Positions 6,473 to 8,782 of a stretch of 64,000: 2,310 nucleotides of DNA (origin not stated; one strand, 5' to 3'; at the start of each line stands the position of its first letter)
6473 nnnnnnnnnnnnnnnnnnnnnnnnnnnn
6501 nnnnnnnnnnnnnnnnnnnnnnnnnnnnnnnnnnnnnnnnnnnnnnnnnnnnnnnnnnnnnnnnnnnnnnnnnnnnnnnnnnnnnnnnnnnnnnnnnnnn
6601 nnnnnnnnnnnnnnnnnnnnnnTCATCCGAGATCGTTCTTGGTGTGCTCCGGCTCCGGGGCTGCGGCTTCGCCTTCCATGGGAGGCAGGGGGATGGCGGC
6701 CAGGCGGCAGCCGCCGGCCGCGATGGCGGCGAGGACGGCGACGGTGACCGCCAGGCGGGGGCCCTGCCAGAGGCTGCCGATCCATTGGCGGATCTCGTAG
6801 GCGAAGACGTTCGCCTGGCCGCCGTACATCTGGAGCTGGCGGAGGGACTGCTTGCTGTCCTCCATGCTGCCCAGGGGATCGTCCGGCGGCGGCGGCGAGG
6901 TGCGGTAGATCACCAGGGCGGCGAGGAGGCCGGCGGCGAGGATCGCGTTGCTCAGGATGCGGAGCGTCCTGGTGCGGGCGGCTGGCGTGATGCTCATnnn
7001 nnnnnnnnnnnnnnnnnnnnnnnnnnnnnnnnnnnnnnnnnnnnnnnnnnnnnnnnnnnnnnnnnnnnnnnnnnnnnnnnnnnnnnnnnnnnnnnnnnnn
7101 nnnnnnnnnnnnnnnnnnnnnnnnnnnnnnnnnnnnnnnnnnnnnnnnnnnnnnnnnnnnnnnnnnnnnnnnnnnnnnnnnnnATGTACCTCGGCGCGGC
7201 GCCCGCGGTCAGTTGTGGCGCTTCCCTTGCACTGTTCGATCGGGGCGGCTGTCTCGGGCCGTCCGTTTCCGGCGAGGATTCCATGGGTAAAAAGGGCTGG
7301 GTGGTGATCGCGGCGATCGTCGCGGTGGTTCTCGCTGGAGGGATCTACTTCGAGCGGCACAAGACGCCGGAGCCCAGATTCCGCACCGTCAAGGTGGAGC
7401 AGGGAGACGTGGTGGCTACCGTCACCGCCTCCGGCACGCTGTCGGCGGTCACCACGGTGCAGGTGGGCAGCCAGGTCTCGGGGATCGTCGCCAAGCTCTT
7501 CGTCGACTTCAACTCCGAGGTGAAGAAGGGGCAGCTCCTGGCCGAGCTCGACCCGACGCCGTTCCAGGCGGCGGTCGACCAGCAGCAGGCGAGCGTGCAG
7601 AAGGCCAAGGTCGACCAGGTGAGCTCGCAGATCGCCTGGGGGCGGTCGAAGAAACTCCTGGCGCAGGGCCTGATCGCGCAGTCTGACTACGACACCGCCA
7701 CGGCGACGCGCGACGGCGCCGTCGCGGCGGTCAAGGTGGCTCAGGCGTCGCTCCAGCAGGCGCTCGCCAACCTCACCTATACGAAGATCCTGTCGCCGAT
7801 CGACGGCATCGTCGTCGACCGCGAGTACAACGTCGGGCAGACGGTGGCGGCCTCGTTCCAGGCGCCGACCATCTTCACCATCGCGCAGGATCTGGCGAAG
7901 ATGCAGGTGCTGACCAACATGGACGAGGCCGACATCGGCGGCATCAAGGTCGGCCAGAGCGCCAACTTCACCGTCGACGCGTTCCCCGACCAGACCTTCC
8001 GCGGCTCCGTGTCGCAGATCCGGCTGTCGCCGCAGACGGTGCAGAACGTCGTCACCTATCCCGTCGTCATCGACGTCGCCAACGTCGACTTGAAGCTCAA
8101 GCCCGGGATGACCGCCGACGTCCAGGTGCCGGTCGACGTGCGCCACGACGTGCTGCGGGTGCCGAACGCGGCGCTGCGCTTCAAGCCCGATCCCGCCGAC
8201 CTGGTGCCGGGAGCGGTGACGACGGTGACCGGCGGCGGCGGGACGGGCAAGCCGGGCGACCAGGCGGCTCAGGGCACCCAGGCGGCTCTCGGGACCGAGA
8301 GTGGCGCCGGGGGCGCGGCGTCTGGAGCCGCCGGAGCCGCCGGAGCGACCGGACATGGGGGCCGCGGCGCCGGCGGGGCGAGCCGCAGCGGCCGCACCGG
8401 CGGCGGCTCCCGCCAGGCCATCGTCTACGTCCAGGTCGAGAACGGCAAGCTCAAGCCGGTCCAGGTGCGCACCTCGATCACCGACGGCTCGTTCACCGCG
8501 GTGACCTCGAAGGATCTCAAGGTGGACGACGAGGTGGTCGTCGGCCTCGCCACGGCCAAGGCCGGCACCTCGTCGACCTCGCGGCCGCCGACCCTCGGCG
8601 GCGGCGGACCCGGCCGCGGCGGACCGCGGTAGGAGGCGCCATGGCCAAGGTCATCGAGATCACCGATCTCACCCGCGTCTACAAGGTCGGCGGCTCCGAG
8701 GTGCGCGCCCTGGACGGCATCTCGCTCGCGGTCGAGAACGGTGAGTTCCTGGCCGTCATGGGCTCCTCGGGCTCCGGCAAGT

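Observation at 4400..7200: Lower-GC islet with orphan genes flanked by ~200 bp direct repeats that duplicate the 5' end of a small membrane-protein gene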

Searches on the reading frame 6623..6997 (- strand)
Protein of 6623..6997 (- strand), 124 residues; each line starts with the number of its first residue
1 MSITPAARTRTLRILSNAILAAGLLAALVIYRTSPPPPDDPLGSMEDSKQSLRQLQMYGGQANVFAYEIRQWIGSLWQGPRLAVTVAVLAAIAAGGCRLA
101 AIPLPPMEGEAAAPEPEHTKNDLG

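Call 7: search_protein_families(library=pfam, max_evalue=1, proteins=[window:6623-6997:-])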
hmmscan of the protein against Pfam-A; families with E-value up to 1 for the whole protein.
window:6623-6997:- (124 aa): 0 families

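Call 9: find_encoding_contigs(protein=window:6623-6997:-, flank=10000)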
Protein window:6623-6997:- (124 aa): 1 contig read that carries it; 1 place shown.
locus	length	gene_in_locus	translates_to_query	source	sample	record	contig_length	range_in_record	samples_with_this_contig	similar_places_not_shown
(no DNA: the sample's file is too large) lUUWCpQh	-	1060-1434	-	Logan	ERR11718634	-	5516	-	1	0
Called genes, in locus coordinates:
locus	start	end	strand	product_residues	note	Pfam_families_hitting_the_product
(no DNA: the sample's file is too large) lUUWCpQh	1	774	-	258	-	?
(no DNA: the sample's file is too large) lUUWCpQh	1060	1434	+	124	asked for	-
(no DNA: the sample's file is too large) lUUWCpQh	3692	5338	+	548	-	-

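Call 12: find_homologous_proteins(query=window:6623-6997:-, max_evalue=0.01)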
Query window:6623-6997:- (124 aa): 27 proteins with E <= 0.01 among 795 candidates.
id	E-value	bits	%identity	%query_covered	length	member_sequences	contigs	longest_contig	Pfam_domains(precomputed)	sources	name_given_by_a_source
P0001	3.3e-74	265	100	100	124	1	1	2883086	-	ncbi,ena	-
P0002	8.2e-55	202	87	84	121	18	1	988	-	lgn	-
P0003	1.2e-54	202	80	95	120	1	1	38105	-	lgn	-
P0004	2.8e-54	200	85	84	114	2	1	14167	-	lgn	-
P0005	1.1e-53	198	87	84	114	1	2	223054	-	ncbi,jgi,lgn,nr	ncbi:MAG TPA: hypothetical protein VGS07_22365 [Thermoanaerobaculia bacterium]|jgi:hypothetical prot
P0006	1.4e-53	198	77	100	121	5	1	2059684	-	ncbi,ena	-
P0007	8.0e-52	193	82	84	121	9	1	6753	-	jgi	jgi:hypothetical protein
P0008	4.0e-51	190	84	84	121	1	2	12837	-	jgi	jgi:hypothetical protein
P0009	5.8e-51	190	74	98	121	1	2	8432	-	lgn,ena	-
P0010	1.6e-50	188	73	98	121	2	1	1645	-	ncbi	-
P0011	4.1e-50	187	81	87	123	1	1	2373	-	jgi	jgi:hypothetical protein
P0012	8.9e-50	186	79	84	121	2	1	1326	-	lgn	-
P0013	2.2e-49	185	72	97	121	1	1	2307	-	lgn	-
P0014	2.8e-49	184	74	98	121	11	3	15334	-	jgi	jgi:hypothetical protein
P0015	5.1e-49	183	81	87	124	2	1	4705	-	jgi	jgi:hypothetical protein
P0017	1.2e-48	182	76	94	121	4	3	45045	-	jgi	jgi:hypothetical protein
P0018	5.4e-48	180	82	83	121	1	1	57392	-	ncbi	-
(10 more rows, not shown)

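Call 13: find_encoding_contigs(protein=P0006, flank=10000, max_places=3)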
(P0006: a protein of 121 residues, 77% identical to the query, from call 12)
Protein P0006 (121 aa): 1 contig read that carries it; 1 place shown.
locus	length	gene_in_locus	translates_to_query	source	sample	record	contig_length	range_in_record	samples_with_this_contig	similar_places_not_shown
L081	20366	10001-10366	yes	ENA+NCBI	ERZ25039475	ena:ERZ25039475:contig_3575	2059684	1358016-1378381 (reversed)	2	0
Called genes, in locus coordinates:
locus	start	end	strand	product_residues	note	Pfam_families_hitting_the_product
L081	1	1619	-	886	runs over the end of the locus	PF00668:Condensation, PF00501:AMP-binding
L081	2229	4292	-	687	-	PF04738:Lant_dehydr_N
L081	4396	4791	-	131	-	-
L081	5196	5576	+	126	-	-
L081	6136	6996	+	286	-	-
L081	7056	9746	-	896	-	PF04738:Lant_dehydr_N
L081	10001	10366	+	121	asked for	-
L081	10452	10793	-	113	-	PF25212:HVO_A0114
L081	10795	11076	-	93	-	PF20126:TumE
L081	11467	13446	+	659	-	PF00501:AMP-binding, PF23024:AMP-dom_DIP2-like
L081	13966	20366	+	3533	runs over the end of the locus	PF00668:Condensation, PF00501:AMP-binding, PF13193:AMP-binding_C, PF00550:PP-binding, PF00668:Condensation, PF00501:AMP-binding, PF13193:AMP-binding_C, PF00550:PP-binding, +5 more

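Call 14: find_encoding_contigs(protein=P0005, flank=10000, max_places=3)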
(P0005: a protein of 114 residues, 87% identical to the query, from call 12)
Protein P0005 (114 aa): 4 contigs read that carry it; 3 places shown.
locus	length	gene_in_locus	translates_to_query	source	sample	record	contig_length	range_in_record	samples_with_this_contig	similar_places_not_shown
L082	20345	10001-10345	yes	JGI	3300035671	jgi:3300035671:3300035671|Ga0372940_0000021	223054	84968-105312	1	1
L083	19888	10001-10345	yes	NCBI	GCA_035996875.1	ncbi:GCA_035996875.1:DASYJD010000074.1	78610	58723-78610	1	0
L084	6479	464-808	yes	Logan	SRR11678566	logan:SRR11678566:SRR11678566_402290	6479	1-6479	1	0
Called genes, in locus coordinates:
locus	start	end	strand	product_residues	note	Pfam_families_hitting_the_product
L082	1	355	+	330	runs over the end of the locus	-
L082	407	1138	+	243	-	PF02146:SIR2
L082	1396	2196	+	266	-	PF13620:CarboxypepD_reg (weak), PF22904:NOMO1-like_2nd (faint), PF20329:DUF6624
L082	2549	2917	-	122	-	-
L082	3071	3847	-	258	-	PF05050:Methyltransf_21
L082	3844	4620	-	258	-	PF13489:Methyltransf_23 (weak), PF08241:Methyltransf_11 (weak)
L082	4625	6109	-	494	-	PF13489:Methyltransf_23, PF07021:MetW, PF08241:Methyltransf_11, PF08242:Methyltransf_12, PF13649:Methyltransf_25, PF13847:Methyltransf_31, PF00535:Glycos_transf_2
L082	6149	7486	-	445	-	-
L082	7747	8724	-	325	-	PF08240:ADH_N, PF00107:ADH_zinc_N, PF13602:ADH_zinc_N_2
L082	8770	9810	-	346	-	PF00586:AIRS, PF02769:AIRS_C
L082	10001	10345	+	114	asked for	-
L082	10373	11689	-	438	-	PF13692:Glyco_trans_1_4, PF13524:Glyco_trans_1_2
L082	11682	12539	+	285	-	PF00535:Glycos_transf_2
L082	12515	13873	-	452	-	PF13439:Glyco_transf_4 (faint), PF00534:Glycos_transf_1 (weak), PF13692:Glyco_trans_1_4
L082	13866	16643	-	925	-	PF00534:Glycos_transf_1, PF13692:Glyco_trans_1_4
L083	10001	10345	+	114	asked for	-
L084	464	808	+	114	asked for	-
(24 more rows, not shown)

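Call 15: find_encoding_contigs(protein=P0003, flank=10000, max_places=3)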
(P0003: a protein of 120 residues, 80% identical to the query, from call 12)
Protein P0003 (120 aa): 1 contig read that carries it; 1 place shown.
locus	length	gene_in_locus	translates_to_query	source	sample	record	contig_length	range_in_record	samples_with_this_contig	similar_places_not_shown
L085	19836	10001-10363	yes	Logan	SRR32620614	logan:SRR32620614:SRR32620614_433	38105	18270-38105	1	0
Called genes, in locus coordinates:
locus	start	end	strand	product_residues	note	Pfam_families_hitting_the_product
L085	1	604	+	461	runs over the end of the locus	-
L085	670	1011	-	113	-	-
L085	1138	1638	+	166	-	PF00111:Fer2, PF13085:Fer2_3 (weak), PF01799:Fer2_2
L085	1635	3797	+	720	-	PF20256:MoCoBD_2, PF01315:Ald_Xan_dh_C (faint), PF02738:MoCoBD_1, PF20256:MoCoBD_2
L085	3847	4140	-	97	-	-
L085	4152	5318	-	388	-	PF00685:Sulfotransfer_1, PF13469:Sulfotransfer_3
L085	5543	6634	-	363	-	-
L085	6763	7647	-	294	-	-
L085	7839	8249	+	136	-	PF12680:SnoaL_2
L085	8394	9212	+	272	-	PF01553:Acyltransferase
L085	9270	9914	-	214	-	PF06175:MiaE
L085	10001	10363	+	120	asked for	-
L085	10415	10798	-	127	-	PF01850:PIN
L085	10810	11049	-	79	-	PF04014:MazE_antitoxin (weak)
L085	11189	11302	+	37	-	-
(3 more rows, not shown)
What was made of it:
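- p124 orthologues elsewhere sit next to toxin-antitoxin and restriction-like cargo (calls 13, 15).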

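Call 23: search_protein_families(library=phrogs, max_evalue=1, proteins=[window:6623-6997:-])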
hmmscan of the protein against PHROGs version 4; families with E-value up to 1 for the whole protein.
window:6623-6997:- (124 aa): 2 families
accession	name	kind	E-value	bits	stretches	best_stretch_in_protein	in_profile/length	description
phrog_29147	-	unknown function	0.14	13.2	1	69-115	1-44/67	-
phrog_11839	-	moron, auxiliary metabolic gene and host takeover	0.31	12.1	1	77-94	10-27/38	membrane protein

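Call 43: search_protein_families(library=padloc, max_evalue=1, proteins=[window:6623-6997:-])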
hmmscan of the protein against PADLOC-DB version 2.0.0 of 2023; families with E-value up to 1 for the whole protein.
window:6623-6997:- (124 aa): 0 families

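Call 44: search_protein_families(library=ncbifam, max_evalue=1, proteins=[window:6623-6997:-])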
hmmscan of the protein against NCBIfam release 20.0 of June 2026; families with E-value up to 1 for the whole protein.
window:6623-6997:- (124 aa): 1 family
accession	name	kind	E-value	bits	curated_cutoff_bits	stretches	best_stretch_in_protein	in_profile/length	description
NF038083.1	CU044_5270_fam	subfamily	0.039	13.8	100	0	5-51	21-78/284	CU044_5270 family protein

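Call 57: find_encoding_contigs(protein=P0018, flank=8000, max_places=2)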
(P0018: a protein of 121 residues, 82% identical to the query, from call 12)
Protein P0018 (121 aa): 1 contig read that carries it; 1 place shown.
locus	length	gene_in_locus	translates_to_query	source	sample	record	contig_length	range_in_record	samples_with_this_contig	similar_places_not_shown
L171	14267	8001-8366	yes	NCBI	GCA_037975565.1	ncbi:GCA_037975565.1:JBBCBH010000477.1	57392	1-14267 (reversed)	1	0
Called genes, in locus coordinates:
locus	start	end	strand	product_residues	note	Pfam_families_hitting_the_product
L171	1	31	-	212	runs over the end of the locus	PF00158:Sigma54_activat, PF02954:HTH_8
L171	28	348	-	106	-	PF00158:Sigma54_activat, PF13191:AAA_16 (weak), PF14532:Sigma54_activ_2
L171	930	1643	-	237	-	-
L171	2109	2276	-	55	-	-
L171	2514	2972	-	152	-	PF00072:Response_reg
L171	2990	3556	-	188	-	PF02687:FtsX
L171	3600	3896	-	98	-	PF12704:MacB_PCD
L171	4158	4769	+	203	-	-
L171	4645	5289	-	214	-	PF12704:MacB_PCD (weak)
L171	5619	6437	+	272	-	-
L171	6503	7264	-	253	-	-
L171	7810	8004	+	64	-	-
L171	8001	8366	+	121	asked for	-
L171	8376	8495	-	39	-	-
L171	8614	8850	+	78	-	PF03551:PadR (weak)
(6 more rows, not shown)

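Call 58: find_encoding_contigs(protein=P0004, flank=8000, max_places=2)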
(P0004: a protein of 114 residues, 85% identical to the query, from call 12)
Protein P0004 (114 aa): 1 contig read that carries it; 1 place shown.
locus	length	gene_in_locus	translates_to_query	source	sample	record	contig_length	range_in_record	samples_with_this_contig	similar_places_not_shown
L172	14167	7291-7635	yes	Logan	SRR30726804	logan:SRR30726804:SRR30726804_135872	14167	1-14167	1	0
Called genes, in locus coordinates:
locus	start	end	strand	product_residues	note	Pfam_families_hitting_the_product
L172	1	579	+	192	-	?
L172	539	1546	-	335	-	PF08240:ADH_N, PF00107:ADH_zinc_N, PF13602:ADH_zinc_N_2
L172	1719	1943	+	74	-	-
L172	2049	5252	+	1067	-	PF13575:DUF4135, PF05147:LANC_like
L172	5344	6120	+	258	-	-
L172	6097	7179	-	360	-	PF00586:AIRS, PF02769:AIRS_C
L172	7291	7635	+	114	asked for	-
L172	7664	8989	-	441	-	PF13692:Glyco_trans_1_4, PF13524:Glyco_trans_1_2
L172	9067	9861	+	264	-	PF00535:Glycos_transf_2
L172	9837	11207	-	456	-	PF00534:Glycos_transf_1, PF13692:Glyco_trans_1_4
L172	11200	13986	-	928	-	PF00534:Glycos_transf_1, PF13692:Glyco_trans_1_4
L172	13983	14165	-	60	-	?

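Call 59: find_encoding_contigs(protein=P0017, flank=8000, max_places=2)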
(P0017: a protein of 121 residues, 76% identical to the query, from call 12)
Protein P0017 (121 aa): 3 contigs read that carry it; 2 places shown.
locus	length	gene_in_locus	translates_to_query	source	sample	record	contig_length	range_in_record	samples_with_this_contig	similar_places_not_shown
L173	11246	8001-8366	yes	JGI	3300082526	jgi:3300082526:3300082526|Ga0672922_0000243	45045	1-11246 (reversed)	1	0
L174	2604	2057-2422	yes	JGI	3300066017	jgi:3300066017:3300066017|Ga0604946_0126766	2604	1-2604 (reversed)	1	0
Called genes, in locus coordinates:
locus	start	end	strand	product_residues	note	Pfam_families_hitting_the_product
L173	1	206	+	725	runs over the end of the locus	PF01627:Hpt, PF02518:HATPase_c, PF01584:CheW, PF00072:Response_reg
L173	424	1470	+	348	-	PF00072:Response_reg, PF01339:CheB_methylest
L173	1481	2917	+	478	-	PF00072:Response_reg, PF00990:GGDEF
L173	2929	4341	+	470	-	PF07719:TPR_2 (faint), PF13414:TPR_11 (faint), PF01739:CheR, PF13181:TPR_8 (faint), PF14559:TPR_19 (weak)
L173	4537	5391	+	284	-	PF01875:Memo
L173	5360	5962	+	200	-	PF01871:AMMECR1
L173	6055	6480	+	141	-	PF00582:Usp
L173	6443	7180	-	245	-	PF04140:ICMT (faint), PF04191:PEMT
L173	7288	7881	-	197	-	PF00293:NUDIX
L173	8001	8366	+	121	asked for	-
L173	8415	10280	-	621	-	-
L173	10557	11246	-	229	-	?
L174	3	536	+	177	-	?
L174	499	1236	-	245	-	PF04140:ICMT (faint), PF04191:PEMT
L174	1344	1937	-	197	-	PF00293:NUDIX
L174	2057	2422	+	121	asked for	-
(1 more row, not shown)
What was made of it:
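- Tried and rejected: Its neighbours differ in nearly every genome looked at (calls 13-15, 57-59).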

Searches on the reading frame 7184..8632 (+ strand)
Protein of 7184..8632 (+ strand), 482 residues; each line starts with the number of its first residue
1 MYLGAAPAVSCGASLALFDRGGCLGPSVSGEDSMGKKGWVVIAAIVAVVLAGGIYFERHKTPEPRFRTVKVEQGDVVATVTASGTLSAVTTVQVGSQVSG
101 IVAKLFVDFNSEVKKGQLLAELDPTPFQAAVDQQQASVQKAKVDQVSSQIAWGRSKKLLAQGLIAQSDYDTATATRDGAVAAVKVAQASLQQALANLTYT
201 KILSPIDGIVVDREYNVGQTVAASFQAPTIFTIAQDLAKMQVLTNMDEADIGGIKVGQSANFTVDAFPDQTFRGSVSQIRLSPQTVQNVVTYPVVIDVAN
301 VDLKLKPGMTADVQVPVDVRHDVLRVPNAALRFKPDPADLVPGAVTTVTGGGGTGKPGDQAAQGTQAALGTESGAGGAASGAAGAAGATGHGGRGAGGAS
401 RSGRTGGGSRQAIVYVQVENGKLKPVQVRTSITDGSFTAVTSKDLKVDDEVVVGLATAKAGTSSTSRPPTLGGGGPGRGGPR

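Call 7: search_protein_families(library=pfam, max_evalue=1, proteins=[window:7184-8632:+])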
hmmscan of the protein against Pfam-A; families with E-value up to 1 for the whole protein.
window:7184-8632:+ (482 aa): 5 families
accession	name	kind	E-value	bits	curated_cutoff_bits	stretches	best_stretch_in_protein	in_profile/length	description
PF16576.10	HlyD_D23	-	3.3e-22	79.2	30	1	89-311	17-214/214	Barrel-sandwich domain of CusB or HlyD membrane-fusion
PF13437.12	HlyD_3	-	4.9e-12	47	22.2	1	201-308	1-106/106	HlyD family secretion protein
PF13533.13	Biotin_lipoyl_2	-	7.6e-07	29.3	29.8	1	92-123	1-32/32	Biotin-lipoyl like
PF00364.28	Biotin_lipoyl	-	0.0031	17.7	22.1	1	69-122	19-73/73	Biotin-requiring enzyme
PF25162.1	DUF7827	-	0.0035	17.9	27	1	68-174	15-118/120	Domain of unknown function (DUF7827)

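Call 19: find_related_loci(query=window:7283-8632:+, collection=metagenome_contigs, flank=10000)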
Query window:7283-8632:+ (449 aa) in metagenome_contigs; peptide patterns used: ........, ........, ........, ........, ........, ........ (x = any residue, [..] = any of these).
600 stretches matched a pattern (row limit reached: there are more); 400 encode a relative of the query (tblastn E <= 1e-3); the best 80 are kept; 80 distinct loci.
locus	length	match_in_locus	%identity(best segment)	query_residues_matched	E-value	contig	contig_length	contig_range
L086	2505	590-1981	69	1-438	0e+0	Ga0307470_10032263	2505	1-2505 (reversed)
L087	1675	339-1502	58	31-431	3e-151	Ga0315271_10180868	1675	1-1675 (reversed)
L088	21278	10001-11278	54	1-449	3e-136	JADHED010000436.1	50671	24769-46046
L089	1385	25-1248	57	14-432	6e-147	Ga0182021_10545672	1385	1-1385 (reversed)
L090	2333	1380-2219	72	31-310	7e-138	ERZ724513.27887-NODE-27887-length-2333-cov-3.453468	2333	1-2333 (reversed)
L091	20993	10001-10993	61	1-330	1e-125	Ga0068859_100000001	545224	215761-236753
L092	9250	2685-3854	53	9-426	4e-122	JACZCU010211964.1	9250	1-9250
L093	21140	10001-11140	51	30-431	6e-116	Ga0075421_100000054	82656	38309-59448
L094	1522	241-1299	62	17-431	2e-124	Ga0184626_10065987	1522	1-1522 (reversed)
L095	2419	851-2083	49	1-431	7e-112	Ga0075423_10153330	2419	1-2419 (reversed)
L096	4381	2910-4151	49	1-430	9e-107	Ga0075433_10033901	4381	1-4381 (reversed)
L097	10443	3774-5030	48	1-433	2e-103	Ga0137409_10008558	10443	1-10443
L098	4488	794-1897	50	33-426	3e-102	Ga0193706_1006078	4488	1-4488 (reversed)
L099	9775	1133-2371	43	1-444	2e-100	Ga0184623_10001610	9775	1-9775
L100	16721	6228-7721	42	1-449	3e-99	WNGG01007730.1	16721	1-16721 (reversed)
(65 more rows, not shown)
